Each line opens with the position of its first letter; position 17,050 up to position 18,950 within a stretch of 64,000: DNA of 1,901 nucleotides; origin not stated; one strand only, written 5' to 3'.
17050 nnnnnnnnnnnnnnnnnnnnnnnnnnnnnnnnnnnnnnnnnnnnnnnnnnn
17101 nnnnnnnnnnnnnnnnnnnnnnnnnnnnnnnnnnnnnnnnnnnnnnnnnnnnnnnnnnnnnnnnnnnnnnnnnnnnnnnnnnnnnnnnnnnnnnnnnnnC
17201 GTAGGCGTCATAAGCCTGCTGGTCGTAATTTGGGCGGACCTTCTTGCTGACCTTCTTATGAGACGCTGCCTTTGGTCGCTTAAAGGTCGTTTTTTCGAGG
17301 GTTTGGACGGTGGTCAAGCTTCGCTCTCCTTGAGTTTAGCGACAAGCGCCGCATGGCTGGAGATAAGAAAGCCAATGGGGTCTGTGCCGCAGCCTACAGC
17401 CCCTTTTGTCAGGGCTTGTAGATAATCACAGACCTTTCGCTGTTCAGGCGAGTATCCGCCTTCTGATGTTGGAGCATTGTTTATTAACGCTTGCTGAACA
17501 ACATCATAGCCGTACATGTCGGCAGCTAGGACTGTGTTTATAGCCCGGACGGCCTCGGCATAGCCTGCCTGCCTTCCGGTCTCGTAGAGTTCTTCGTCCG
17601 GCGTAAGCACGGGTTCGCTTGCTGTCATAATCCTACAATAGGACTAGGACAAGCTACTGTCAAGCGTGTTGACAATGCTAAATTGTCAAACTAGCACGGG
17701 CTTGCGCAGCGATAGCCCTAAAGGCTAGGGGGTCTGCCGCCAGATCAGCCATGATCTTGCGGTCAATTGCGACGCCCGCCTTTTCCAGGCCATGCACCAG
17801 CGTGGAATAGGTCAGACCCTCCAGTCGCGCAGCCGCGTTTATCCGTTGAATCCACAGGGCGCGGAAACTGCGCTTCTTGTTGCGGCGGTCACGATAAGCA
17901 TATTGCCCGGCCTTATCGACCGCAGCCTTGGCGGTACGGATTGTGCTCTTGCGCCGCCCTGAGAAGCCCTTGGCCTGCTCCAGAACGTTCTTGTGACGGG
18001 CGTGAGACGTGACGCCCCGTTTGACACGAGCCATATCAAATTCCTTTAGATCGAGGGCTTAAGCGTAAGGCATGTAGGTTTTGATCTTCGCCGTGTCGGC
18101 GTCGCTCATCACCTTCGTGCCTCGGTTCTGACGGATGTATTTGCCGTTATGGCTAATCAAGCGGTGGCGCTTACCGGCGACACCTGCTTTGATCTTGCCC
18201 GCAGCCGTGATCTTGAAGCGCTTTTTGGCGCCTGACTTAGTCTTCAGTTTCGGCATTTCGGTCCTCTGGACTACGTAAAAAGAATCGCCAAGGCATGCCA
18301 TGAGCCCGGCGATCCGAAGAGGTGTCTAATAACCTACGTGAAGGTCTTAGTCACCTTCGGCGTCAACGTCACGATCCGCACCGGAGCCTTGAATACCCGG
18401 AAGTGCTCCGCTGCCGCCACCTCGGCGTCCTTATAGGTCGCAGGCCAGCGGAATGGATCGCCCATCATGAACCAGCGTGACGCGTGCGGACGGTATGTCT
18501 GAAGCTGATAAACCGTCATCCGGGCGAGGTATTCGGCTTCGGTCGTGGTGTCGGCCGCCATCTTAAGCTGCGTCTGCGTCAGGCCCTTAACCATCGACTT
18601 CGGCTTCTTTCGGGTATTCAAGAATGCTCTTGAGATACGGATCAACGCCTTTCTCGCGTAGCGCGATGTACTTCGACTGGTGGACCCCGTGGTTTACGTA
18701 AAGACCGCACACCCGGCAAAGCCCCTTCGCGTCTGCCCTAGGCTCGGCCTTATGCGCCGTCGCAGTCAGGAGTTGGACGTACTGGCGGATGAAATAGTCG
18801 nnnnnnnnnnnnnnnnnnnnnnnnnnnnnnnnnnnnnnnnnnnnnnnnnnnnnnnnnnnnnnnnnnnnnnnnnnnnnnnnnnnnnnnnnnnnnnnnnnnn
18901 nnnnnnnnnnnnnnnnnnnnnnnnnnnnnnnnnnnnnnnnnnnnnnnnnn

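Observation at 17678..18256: Ribosomal proteins bL20 and bL35 encoded inside the phage middle-gene block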

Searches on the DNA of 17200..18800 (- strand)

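Call 30: search_rna_families(source=window, start=17200, end=18800, threshold=evalue, max_evalue=10)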
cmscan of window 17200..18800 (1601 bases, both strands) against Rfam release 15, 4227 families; matches with E-value up to 10: 0.
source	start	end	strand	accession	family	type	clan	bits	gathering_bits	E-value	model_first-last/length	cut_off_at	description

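Call 107: search_rna_families(source=L010, start=4800, end=5020, threshold=evalue, max_evalue=10)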
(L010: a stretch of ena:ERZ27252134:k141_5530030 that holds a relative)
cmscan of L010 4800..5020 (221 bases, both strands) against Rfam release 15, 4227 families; matches with E-value up to 10: 3.
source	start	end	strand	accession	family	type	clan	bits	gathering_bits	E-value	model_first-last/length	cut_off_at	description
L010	4800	4871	-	RF03274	mir-1238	Gene; miRNA;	-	15.8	81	2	1-83/83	no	mir-1238 microRNA precursor family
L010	4818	4850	-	RF03924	mir-1228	Gene; miRNA;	-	14.6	88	7.5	1-73/73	no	mir-1228 microRNA precursor family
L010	4805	4854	-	RF03369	mir-2217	Gene; miRNA;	-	13.1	60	5.5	1-62/62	no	mir-2217 microRNA precursor family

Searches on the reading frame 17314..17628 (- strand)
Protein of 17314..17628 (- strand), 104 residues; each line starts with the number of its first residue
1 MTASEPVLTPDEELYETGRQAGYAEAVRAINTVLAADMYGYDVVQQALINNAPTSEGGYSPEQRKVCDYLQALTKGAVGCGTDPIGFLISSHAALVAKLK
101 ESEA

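Call 6: search_protein_families(library=pfam, proteins=[window:17314-17628:-], max_evalue=0.01)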
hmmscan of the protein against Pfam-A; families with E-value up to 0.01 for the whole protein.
window:17314-17628:- (104 aa): 0 families

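Call 74: find_related_loci(query=window:17314-17628:-, collection=metagenome_contigs, flank=6000)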
Query window:17314-17628:- (104 aa) in metagenome_contigs; peptide patterns used: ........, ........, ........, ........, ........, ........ (x = any residue, [..] = any of these).
600 stretches matched a pattern, but none encodes a relative of the query by tblastn (E <= 1e-3).

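Call 103: search_protein_families(library=phrogs, proteins=[window:17314-17628:-], max_evalue=0.001)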
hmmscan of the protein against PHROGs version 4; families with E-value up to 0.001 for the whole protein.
window:17314-17628:- (104 aa): 0 families
